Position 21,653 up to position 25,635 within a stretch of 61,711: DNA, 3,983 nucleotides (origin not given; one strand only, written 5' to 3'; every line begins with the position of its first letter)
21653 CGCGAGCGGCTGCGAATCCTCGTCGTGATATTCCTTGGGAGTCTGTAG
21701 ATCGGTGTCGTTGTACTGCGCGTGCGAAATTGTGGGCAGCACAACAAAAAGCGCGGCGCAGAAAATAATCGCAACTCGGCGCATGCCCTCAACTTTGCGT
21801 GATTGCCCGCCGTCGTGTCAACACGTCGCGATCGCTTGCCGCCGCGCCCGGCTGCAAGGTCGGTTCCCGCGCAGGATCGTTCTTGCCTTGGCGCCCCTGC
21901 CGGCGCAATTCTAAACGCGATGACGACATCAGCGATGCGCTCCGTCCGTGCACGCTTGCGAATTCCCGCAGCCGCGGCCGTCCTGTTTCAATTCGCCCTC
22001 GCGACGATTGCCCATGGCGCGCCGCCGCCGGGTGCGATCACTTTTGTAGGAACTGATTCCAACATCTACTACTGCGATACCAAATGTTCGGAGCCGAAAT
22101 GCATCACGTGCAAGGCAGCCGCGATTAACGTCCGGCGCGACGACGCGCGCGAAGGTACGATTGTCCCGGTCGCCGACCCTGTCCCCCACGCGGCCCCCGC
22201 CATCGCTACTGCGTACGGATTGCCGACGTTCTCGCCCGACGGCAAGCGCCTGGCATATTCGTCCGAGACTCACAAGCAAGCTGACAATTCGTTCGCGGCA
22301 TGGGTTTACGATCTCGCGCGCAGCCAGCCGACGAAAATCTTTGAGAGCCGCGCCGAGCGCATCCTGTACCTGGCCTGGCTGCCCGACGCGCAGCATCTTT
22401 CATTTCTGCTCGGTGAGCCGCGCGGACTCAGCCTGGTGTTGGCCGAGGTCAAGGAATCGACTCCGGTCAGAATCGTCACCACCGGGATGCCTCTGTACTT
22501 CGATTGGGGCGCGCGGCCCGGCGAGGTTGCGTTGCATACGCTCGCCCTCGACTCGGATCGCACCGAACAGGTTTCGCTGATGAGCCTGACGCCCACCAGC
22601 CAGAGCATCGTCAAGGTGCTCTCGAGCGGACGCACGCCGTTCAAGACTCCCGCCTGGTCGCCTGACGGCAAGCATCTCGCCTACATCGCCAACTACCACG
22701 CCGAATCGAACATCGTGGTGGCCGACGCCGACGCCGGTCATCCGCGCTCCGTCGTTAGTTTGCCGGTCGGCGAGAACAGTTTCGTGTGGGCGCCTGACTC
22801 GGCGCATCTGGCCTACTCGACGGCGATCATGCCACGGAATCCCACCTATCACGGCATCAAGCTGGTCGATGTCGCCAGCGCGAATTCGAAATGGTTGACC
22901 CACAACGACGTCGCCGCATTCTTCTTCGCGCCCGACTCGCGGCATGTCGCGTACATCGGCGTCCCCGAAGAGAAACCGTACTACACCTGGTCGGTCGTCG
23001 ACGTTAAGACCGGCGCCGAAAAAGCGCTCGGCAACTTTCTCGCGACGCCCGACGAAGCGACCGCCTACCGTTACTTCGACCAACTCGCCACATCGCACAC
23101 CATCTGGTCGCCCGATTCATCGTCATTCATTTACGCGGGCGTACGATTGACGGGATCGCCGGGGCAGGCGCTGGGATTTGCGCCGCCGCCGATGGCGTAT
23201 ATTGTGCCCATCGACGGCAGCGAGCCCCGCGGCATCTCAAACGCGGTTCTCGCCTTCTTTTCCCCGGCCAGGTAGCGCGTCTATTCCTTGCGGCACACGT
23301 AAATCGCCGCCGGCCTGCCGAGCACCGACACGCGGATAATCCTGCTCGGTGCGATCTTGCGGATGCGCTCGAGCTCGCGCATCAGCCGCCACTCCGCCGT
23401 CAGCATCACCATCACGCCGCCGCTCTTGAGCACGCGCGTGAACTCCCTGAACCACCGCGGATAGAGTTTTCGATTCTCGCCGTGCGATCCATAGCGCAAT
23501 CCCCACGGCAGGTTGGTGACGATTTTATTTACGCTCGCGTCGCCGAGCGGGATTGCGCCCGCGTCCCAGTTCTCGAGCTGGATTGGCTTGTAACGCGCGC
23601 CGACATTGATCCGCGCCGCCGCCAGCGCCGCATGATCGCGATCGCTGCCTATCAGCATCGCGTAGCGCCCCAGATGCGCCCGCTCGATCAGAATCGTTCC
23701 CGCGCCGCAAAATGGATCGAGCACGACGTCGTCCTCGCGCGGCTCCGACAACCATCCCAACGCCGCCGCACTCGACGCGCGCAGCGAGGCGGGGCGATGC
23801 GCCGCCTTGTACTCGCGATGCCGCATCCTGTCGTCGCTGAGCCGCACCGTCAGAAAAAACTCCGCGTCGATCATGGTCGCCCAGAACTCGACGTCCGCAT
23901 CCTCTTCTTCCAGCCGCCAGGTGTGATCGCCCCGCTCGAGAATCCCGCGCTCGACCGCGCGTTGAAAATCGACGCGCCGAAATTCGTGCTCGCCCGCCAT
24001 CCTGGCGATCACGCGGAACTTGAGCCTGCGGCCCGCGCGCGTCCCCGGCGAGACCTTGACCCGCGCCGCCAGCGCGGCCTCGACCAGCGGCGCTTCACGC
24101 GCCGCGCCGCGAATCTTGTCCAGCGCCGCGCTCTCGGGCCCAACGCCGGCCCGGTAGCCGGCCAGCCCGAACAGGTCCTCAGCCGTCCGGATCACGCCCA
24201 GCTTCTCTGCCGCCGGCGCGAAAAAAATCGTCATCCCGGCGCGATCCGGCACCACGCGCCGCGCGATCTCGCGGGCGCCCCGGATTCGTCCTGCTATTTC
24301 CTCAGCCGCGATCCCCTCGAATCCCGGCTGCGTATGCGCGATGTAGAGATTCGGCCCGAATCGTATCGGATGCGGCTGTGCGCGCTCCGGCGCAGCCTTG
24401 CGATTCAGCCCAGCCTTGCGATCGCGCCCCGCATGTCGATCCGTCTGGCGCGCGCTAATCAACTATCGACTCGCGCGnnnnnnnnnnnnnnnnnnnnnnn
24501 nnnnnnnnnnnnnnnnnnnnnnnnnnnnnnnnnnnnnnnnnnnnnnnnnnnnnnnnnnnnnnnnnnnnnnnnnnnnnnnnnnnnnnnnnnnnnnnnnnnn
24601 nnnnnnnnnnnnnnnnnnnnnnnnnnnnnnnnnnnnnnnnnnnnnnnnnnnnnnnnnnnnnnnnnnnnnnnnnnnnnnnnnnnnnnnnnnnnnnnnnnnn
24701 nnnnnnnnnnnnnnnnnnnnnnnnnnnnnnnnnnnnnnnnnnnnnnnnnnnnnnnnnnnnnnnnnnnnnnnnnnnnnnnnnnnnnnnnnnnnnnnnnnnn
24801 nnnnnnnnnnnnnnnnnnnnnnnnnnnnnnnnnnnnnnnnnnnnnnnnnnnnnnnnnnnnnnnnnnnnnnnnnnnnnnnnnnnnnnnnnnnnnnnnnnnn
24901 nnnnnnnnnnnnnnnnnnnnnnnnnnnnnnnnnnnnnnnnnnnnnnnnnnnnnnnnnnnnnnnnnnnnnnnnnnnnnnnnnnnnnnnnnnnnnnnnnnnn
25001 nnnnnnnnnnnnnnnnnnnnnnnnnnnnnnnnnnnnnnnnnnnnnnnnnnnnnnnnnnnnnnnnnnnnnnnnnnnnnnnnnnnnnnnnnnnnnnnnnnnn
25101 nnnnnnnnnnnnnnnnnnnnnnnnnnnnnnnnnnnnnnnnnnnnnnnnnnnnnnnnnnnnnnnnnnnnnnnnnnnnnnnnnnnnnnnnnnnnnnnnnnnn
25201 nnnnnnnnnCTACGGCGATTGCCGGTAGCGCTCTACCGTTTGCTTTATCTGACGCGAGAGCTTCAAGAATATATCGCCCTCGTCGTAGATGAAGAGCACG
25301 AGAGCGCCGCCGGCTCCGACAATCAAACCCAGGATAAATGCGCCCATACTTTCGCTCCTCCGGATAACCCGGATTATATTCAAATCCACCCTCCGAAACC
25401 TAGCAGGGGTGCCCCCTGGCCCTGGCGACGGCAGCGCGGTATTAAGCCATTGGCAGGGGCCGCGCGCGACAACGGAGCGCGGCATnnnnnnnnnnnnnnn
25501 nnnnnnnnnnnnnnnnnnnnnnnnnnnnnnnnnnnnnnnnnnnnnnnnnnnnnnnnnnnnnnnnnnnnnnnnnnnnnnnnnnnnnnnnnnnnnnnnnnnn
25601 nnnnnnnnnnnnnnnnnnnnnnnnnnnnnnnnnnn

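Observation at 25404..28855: The 870-aa repeat protein gene is bracketed by mosaic repeat arrays: module A direct, modules B/C inverted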

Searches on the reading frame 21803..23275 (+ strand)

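Call 11: search_protein_families(library=pfam, proteins=[window:21803-23275:+], max_evalue=0.01)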
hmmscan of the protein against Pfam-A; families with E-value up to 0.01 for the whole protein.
window:21803-23275:+ (490 aa): 5 families
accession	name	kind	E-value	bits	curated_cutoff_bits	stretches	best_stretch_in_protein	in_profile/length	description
PF07676.18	PD40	-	5.9e-14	52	20.9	2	140-157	13-30/38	WD40-like Beta Propeller Repeat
PF25174.1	Beta-prop_THOC3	-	7e-06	25.7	305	0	270-338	206-271/272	THOC3 beta-propeller domain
PF00930.27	DPPIV_N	-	7.5e-05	22.1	22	0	269-297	34-62/354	Dipeptidyl peptidase IV (DPP IV) N-terminal region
PF02897.21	Peptidase_S9_N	-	0.00097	18.4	24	0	279-342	125-190/414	Prolyl oligopeptidase, N-terminal beta-propeller domain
PF24817.1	WD40_WDHD1_1st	-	0.004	16.8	109.9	0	137-201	224-282/291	WDHD1 first WD40 domain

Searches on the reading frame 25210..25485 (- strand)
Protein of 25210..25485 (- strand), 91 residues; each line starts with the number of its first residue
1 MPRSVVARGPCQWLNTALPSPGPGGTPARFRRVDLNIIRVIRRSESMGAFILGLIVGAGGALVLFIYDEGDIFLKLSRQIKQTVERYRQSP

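Call 11: search_protein_families(library=pfam, proteins=[window:25210-25485:-], max_evalue=0.01)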
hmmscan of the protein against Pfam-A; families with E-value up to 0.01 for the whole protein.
window:25210-25485:- (91 aa): 0 families
